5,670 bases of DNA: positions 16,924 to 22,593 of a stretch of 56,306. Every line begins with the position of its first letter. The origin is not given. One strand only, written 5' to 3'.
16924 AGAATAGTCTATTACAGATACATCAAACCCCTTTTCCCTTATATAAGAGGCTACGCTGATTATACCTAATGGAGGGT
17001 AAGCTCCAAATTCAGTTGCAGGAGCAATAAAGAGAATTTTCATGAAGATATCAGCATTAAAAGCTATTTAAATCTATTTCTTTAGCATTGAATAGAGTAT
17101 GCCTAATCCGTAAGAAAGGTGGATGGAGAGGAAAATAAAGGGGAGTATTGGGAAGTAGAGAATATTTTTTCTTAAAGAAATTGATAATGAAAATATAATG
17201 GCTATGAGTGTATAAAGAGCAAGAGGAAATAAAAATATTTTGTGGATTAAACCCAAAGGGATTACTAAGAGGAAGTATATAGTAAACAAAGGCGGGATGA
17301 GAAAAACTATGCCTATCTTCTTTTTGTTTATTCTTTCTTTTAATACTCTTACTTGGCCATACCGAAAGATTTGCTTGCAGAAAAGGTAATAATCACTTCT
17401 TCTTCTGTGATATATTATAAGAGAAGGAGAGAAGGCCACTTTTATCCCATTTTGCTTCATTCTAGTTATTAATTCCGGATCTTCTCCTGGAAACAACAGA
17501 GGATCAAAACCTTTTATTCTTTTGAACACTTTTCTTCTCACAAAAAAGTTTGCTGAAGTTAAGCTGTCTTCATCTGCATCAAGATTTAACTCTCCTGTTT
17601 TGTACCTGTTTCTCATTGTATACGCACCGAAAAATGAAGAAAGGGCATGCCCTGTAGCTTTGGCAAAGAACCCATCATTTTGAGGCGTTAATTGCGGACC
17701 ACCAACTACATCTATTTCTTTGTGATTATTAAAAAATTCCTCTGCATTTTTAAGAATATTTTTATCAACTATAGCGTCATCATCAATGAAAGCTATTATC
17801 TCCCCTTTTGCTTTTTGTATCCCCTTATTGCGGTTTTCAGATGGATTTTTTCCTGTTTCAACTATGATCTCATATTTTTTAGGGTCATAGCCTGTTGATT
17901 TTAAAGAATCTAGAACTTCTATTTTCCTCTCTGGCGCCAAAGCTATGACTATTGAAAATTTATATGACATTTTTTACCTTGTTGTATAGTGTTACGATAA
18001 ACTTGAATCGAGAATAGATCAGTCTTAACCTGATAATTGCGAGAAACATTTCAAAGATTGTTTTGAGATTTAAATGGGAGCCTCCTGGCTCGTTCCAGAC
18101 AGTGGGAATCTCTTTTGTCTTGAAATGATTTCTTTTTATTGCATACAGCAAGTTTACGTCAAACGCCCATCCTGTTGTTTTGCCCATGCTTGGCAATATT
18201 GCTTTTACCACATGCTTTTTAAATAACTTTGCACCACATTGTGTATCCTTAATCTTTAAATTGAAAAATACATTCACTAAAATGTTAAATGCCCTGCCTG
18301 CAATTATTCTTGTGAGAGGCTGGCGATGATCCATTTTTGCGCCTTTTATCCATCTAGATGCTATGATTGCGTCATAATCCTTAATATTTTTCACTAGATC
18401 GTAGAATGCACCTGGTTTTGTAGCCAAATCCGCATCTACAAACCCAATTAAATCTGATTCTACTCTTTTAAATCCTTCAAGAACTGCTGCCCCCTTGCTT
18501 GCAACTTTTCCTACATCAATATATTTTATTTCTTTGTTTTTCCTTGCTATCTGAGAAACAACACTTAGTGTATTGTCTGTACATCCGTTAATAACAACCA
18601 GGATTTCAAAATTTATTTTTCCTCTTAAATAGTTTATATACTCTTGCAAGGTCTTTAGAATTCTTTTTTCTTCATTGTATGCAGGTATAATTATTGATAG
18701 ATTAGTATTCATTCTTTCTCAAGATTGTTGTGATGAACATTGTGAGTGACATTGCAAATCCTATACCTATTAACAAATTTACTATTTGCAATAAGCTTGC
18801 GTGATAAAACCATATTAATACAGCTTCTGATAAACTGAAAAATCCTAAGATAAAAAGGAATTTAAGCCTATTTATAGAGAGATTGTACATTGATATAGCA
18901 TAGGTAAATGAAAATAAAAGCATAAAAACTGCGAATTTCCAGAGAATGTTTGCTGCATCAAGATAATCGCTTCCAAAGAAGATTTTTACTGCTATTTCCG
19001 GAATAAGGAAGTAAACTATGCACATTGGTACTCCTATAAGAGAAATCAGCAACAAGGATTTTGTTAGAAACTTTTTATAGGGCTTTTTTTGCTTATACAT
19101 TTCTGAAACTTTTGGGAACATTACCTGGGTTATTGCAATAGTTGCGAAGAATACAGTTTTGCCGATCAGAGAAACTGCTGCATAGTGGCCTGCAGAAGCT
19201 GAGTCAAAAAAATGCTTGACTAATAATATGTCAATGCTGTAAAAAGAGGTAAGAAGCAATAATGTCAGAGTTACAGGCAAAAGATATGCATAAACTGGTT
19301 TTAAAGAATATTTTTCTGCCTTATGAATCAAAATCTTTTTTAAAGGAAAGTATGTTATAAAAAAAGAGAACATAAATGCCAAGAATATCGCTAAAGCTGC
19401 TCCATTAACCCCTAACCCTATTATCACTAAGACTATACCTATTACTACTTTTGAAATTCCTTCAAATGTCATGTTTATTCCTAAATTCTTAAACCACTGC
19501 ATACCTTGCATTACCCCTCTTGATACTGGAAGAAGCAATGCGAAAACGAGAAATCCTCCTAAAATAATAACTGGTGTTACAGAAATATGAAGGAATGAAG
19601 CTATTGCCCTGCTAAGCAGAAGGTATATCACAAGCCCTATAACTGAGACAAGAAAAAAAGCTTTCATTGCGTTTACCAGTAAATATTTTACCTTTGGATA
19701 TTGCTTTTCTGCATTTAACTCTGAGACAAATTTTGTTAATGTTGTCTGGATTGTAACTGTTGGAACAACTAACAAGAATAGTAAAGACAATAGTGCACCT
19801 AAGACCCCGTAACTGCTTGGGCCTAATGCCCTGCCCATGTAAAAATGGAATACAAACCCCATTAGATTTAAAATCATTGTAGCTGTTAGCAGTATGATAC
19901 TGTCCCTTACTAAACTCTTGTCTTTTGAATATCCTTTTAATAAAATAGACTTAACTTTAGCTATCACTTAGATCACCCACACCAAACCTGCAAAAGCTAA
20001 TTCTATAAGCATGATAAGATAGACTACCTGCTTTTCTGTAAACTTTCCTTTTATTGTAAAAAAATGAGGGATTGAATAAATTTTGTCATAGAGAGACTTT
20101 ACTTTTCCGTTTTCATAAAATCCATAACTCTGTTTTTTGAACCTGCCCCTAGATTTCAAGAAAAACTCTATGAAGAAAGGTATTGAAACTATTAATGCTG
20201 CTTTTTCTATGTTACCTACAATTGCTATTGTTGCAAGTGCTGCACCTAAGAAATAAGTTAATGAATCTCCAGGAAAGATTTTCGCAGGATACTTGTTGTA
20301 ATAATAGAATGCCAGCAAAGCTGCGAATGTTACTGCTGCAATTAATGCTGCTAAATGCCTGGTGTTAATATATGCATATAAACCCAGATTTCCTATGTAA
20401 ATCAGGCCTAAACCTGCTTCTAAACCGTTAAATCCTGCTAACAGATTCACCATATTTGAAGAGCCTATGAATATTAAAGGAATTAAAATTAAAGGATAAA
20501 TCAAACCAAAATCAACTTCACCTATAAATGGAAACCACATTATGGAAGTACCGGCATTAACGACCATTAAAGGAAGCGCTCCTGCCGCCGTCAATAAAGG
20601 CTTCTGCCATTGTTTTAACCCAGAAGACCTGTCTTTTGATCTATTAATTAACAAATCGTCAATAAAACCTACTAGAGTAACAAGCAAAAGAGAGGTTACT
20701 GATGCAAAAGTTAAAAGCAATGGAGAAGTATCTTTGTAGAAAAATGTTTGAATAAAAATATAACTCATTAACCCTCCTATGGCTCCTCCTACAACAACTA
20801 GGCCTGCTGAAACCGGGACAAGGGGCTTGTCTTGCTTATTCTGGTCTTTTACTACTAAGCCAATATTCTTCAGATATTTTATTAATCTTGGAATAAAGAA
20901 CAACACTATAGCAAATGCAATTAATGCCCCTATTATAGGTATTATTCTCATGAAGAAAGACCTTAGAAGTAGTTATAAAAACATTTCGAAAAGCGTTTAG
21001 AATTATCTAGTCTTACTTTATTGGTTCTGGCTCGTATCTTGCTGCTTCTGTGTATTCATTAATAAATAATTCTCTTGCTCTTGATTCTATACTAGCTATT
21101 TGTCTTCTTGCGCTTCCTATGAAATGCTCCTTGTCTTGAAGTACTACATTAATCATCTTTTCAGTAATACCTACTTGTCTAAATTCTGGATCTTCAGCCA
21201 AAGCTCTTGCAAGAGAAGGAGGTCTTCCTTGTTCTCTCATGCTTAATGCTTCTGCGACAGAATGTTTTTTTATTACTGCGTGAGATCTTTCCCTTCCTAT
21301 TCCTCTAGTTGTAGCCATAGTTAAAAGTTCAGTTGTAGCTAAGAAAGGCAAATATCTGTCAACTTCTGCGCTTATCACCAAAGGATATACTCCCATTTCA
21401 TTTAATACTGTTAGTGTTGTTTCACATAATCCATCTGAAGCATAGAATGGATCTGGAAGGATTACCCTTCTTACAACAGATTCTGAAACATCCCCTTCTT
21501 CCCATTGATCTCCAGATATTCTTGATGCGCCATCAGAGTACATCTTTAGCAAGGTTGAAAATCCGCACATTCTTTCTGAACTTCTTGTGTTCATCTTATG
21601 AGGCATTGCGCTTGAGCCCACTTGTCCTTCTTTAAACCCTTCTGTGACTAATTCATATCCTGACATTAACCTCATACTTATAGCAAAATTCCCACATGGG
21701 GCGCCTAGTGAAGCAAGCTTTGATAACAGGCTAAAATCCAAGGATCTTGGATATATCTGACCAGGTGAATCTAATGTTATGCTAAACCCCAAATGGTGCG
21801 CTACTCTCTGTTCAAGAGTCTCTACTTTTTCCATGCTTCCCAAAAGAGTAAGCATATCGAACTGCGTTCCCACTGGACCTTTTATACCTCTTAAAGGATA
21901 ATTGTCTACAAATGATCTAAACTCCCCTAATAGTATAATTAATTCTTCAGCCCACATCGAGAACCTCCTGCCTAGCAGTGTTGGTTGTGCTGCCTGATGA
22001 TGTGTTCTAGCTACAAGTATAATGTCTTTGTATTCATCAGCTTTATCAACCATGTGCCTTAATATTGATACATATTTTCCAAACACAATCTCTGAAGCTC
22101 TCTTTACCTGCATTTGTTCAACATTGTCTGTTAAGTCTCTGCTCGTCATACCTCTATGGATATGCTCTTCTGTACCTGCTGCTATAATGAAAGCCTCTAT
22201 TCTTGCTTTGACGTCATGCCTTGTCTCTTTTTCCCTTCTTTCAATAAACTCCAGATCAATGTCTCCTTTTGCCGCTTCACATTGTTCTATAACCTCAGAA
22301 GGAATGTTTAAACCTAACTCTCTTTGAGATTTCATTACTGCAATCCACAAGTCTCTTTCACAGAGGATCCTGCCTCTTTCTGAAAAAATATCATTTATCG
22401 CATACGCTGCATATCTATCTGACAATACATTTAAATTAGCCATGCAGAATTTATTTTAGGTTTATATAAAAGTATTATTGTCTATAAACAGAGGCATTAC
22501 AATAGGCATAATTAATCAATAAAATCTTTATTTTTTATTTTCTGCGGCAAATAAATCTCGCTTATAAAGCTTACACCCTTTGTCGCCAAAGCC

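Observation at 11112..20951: Nine-gene lipid-linked glycan operon with two B12-radical-SAM enzymes and a SPASM radical-SAM enzyme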

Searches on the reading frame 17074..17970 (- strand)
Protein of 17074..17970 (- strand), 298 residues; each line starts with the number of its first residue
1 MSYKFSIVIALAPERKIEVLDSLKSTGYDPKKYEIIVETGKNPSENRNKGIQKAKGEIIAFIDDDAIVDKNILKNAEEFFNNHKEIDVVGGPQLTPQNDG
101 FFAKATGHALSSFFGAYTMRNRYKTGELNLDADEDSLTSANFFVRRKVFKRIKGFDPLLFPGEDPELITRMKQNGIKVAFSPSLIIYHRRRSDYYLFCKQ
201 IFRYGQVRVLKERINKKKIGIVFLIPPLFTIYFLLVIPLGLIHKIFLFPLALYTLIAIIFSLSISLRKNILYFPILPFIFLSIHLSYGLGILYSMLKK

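Call 4: search_protein_families(library=pfam, proteins=[window:17074-17970:-], max_evalue=0.01)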
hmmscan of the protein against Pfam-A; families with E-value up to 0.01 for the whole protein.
window:17074-17970:- (298 aa): 6 families
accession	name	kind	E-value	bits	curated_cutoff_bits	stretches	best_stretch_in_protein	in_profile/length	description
PF13641.12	Glyco_tranf_2_3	-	4.8e-16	59.9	27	1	44-203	75-226/230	Glycosyltransferase like family 2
PF13632.12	Glyco_trans_2_3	-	2.1e-14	54.2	27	1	58-278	1-183/198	Glycosyl transferase family group 2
PF00535.33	Glycos_transf_2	-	4.6e-13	49.9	23.3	1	18-152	43-167/168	Glycosyl transferase family 2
PF10111.15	Glyco_tranf_2_2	-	5.6e-07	29.7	27.3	0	33-71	59-97/276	Glycosyltransferase like family 2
PF13506.12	Glyco_transf_21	-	0.0001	22.2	21.7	1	46-190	21-156/174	Glycosyl transferase family 21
PF02709.20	Glyco_transf_7C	-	0.0031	17.6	23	1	135-183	17-67/78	N-terminal domain of galactosyltransferase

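Call 6: search_protein_families(library=ncbifam, proteins=[window:17074-17970:-], max_evalue=0.001)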
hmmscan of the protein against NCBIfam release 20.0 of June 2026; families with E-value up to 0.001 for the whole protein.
window:17074-17970:- (298 aa): 7 families
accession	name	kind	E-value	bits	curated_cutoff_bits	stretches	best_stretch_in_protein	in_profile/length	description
NF041875.1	EPS_EpsD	equivalog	4.3e-20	72.4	370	1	31-212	55-231/325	exopolysaccharide biosynthesis glycosyltransferase EpsD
TIGR03965.1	mycofact_glyco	equivalog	1.8e-19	70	280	1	39-207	138-299/467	mycofactocin biosynthesis glycosyltransferase MftF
NF038302.1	EPS_HpsE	equivalog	3.9e-11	42.5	300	1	23-189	54-223/307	hormogonium polysaccharide biosynthesis glycosyltransferase HpsE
NF041394.1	GtaseAglG_Halo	equivalog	6e-09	35.6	440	1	44-206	71-236/304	glucosyl-dolichyl phosphate glucuronosyltransferase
TIGR04283.1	glyco_like_mftF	equivalog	2.3e-08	33.9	182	1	44-209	61-206/221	TIGR04283 family arsenosugar biosynthesis glycosyltransferase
NF038299.1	EPS_HpsN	equivalog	3.5e-07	29.5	425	1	45-93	71-119/317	hormogonium polysaccharide biosynthesis glycosyltransferase HpsN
TIGR01556.1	rhamnosyltran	subfamily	0.00029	20.1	200.55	1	48-189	63-201/281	rhamnosyltransferase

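Call 69: search_solved_structures(query=window:17074-17970:-, max_evalue=0.001)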
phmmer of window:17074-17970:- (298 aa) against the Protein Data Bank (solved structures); distinct sequences matched with E-value up to 0.001: 2.
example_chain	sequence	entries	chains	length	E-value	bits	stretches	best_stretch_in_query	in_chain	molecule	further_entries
5tze_C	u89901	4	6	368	0.00028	23.2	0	40-84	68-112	Glycosyl transferase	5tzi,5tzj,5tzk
5tz8_A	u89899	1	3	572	0.00074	21.8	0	40-84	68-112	Glycosyl transferase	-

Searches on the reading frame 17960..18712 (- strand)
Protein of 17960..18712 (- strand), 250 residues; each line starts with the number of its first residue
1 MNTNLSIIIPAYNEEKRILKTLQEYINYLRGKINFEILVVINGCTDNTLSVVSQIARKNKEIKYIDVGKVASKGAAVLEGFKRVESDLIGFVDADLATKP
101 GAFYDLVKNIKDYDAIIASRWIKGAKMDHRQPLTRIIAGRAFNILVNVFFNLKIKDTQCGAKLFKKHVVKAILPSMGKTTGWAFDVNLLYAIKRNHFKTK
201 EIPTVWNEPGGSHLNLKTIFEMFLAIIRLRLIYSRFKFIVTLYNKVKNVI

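Call 4: search_protein_families(library=pfam, proteins=[window:17960-18712:-], max_evalue=0.01)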
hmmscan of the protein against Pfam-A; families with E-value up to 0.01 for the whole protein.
window:17960-18712:- (250 aa): 3 families
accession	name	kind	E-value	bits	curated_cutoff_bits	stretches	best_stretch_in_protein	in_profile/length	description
PF00535.33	Glycos_transf_2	-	8.1e-27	94.6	23.3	1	6-172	1-167/168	Glycosyl transferase family 2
PF13641.12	Glyco_tranf_2_3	-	1.5e-15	58.3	27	1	5-200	3-202/230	Glycosyltransferase like family 2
PF10111.15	Glyco_tranf_2_2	-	8.3e-12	45.6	27.3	1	6-112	1-110/276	Glycosyltransferase like family 2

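Call 6: search_protein_families(library=ncbifam, proteins=[window:17960-18712:-], max_evalue=0.001)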
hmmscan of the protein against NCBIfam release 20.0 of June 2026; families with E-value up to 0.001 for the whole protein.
window:17960-18712:- (250 aa): 19 families
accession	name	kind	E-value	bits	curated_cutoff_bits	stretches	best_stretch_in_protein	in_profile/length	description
NF047588.1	GlcsyltransPgfSStrep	equivalog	1.3e-21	77.1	500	1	4-173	2-168/308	glycosyltransferase PgfS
NF007986.1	PRK10714.1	equivalog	1.1e-14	54.3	529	1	4-181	7-181/316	undecaprenyl-phosphate 4-deoxy-4-formamido-L-arabinose transferase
TIGR03937.1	PgaC_IcaA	equivalog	3.4e-12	46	422.3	1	4-114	46-154/407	poly-beta-1,6-N-acetyl-D-glucosamine synthase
TIGR04182.1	glyco_TIGR04182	equivalog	6.2e-11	42.2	325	1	5-221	2-206/293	S-layer glycoprotein N-glycosyltransferase AglJ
NF038302.1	EPS_HpsE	equivalog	1.8e-10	40.3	300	1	4-99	2-100/307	hormogonium polysaccharide biosynthesis glycosyltransferase HpsE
NF010496.0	PRK13915.1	equivalog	2.2e-09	36.8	262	1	3-101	31-132/307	glucosyl-3-phosphoglycerate synthase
NF007482.0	PRK10073.1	equivalog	3.5e-09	36.1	423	1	3-109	6-109/334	glycosyltransferase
TIGR04283.1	glyco_like_mftF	equivalog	8.5e-09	35.3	182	1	5-118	1-105/221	TIGR04283 family arsenosugar biosynthesis glycosyltransferase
NF038299.1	EPS_HpsN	equivalog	1.2e-07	31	425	1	4-130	2-128/317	hormogonium polysaccharide biosynthesis glycosyltransferase HpsN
NF058614.1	PPMAGASynPpgS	equivalog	1e-06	28.4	370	1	7-203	4-193/226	polyprenyl-phospho-N-acetylgalactosaminyl synthase PpgS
NF047683.1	TeichurnBiosyTuaG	equivalog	1.6e-06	27.9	400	1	4-101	7-102/252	teichuronic acid biosynthesis protein TuaG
NF041875.1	EPS_EpsD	equivalog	1.9e-06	27.5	370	1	5-101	1-95/325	exopolysaccharide biosynthesis glycosyltransferase EpsD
TIGR04242.1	nodulat_NodC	equivalog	2.5e-06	26.7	550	1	5-137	50-182/395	chitooligosaccharide synthase NodC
NF050050.1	ProtGlycPglI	equivalog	2.7e-06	27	500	1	4-123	3-122/306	GalNAc(5)-diNAcBac-PP-undecaprenol beta-1,3-glucosyltransferase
NF041391.1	DPhHxTase_Halo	equivalog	9.3e-06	24.8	375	1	11-208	3-185/213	dolichyl-phosphate hexose transferase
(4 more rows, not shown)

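Call 62: search_solved_structures(query=window:17960-18712:-, max_evalue=0.00001)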
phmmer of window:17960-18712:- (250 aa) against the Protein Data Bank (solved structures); distinct sequences matched with E-value up to 0.00001: 9.
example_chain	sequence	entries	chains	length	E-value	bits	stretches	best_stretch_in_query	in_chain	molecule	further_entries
5mlz_A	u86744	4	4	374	1.4e-17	67.3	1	4-230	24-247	Dolichol monophosphate mannose synthase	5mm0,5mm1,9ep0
5eke_A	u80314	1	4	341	2.7e-10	43.5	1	4-171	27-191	Uncharacterized glycosyltransferase sll0501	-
5ekp_C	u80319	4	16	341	2.7e-10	43.5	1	4-171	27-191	Uncharacterized glycosyltransferase sll0501 | Glycosyltransferase sll0501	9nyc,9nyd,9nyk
9nye_A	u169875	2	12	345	2.7e-10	43.5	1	4-171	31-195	Glycosyltransferase sll0501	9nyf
9hwj_A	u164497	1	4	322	7.7e-10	42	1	5-180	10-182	Undecaprenyl-phosphate 4-deoxy-4-formamido-L-arabinose transferase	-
9bhc_C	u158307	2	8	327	1.9e-07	34.1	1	5-180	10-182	Undecaprenyl-phosphate 4-deoxy-4-formamido-L-arabinose transferase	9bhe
8vxh_A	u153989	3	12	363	2.5e-07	33.7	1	5-180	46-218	Undecaprenyl-phosphate 4-deoxy-4-formamido-L-arabinose transferase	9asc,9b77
2z87_A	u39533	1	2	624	9.8e-07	31.8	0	5-102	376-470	Chondroitin synthase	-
2z86_A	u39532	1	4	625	9.8e-07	31.8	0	5-102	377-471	Chondroitin synthase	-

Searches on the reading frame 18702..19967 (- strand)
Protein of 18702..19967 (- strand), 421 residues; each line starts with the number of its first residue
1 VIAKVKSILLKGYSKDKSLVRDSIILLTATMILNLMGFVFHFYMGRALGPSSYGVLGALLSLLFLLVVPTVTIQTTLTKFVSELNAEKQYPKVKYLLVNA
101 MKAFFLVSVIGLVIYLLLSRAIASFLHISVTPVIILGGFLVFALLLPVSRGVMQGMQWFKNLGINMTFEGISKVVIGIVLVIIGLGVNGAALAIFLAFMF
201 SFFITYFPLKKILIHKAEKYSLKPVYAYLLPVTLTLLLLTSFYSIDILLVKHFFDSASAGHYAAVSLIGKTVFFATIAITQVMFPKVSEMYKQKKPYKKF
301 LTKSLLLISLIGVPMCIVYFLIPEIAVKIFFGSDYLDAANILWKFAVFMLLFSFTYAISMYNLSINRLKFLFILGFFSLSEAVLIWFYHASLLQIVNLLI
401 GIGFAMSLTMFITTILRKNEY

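Call 4: search_protein_families(library=pfam, proteins=[window:18702-19967:-], max_evalue=0.01)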
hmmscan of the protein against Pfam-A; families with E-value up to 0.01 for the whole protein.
window:18702-19967:- (421 aa): 3 families
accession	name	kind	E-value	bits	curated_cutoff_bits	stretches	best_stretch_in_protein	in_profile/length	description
PF13440.11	Polysacc_synt_3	-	4.5e-19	69.2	23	1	44-339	2-292/293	Polysaccharide biosynthesis protein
PF01943.22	Polysacc_synt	-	3.5e-12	46.8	28.2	1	19-290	1-273/274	Polysaccharide biosynthesis protein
PF01554.23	MatE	-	1.4e-05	25.3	24.9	2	30-161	6-143/161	MatE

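Call 6: search_protein_families(library=ncbifam, proteins=[window:18702-19967:-], max_evalue=0.001)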
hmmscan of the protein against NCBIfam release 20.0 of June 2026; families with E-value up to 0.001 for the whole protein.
window:18702-19967:- (421 aa): 1 family
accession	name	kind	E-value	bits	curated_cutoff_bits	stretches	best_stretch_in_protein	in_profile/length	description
TIGR02900.1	spore_V_B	equivalog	5.4e-14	51.8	372.3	1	20-417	2-427/488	stage V sporulation protein B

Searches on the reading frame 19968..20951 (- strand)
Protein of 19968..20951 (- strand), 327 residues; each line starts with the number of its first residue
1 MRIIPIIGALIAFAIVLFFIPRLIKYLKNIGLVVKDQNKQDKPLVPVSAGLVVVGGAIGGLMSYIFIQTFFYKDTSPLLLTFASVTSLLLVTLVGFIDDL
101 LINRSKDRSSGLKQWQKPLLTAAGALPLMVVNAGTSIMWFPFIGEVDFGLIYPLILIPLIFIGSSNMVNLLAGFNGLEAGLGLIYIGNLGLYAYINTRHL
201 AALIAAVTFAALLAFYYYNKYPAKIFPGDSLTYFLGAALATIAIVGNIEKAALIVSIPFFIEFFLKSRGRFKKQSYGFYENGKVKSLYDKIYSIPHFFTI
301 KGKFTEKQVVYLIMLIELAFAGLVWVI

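Call 4: search_protein_families(library=pfam, proteins=[window:19968-20951:-], max_evalue=0.01)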
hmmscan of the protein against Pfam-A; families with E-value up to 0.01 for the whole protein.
window:19968-20951:- (327 aa): 1 family
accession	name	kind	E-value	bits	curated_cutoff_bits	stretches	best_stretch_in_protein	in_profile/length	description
PF00953.26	Glycos_transf_4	-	7.8e-33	114.2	27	1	85-246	5-159/160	Glycosyl transferase family 4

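Call 6: search_protein_families(library=ncbifam, proteins=[window:19968-20951:-], max_evalue=0.001)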
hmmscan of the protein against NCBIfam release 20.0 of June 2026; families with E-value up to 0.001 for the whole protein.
window:19968-20951:- (327 aa): 2 families
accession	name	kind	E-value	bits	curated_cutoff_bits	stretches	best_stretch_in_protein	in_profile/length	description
TIGR00445.1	mraY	equivalog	1.1e-18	67.9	192.05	1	20-321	5-311/321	phospho-N-acetylmuramoyl-pentapeptide-transferase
NF053644.1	MraY_archaea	equivalog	7.9e-17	61.6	450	1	143-258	173-288/340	pseudomurein biosynthesis MraY family phospho-N-acetylmuramoyl-pentapeptide-transferase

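Call 63: search_solved_structures(query=window:19968-20951:-, max_evalue=0.001)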
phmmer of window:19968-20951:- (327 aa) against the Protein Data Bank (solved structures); distinct sequences matched with E-value up to 0.001: 10.
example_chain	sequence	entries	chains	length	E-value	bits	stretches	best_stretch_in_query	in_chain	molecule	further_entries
6fm9_A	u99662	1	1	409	2.6e-16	63.3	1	3-264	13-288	UDP-N-acetylglucosamine--dolichyl-phosphate N-acetylglucosaminephosphotransferase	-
6bw5_A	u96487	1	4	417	2.7e-16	63.3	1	3-264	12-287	UDP-N-acetylglucosamine--dolichyl-phosphate N-acetylglucosaminephosphotransferase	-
9znn_A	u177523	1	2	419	2.8e-16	63.2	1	3-264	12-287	UDP-N-acetylglucosamine--dolichyl-phosphate N-acetylglucosaminephosphotransferase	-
6bw6_A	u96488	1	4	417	2.8e-16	63.2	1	3-264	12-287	UDP-N-acetylglucosamine--dolichyl-phosphate N-acetylglucosaminephosphotransferase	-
5lev_A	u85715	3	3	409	4.5e-16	62.5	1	3-264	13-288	UDP-N-acetylglucosamine--dolichyl-phosphate N-acetylglucosaminephosphotransferase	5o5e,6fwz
5jnq_A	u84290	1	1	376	1.6e-12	50.9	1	6-262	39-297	Phospho-N-acetylmuramoyl-pentapeptide-transferase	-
9zno_A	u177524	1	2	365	1.2e-10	44.7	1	9-252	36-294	Phospho-N-acetylmuramoyl-pentapeptide-transferase (MraY)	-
4j72_A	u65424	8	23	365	1.6e-09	41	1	9-253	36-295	Phospho-N-acetylmuramoyl-pentapeptide-transferase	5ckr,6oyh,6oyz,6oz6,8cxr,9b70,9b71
8g01_A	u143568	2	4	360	4.3e-09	39.6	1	6-276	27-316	Phospho-N-acetylmuramoyl-pentapeptide-transferase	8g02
8tlu_A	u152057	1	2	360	4.4e-09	39.6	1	6-276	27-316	Phospho-N-acetylmuramoyl-pentapeptide-transferase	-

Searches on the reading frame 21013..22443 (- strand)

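Call 5: search_protein_families(library=pfam, proteins=[window:21013-22443:-], max_evalue=0.01)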
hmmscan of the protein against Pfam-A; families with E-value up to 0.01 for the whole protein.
window:21013-22443:- (476 aa): 2 families
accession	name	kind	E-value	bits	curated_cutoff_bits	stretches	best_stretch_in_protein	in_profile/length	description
PF00206.25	Lyase_1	-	9.9e-23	81.5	27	1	39-295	38-306/312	Lyase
PF10397.14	ADSL_C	-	1.6e-08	35.2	32.7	1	366-450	1-77/79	Adenylosuccinate lyase C-terminus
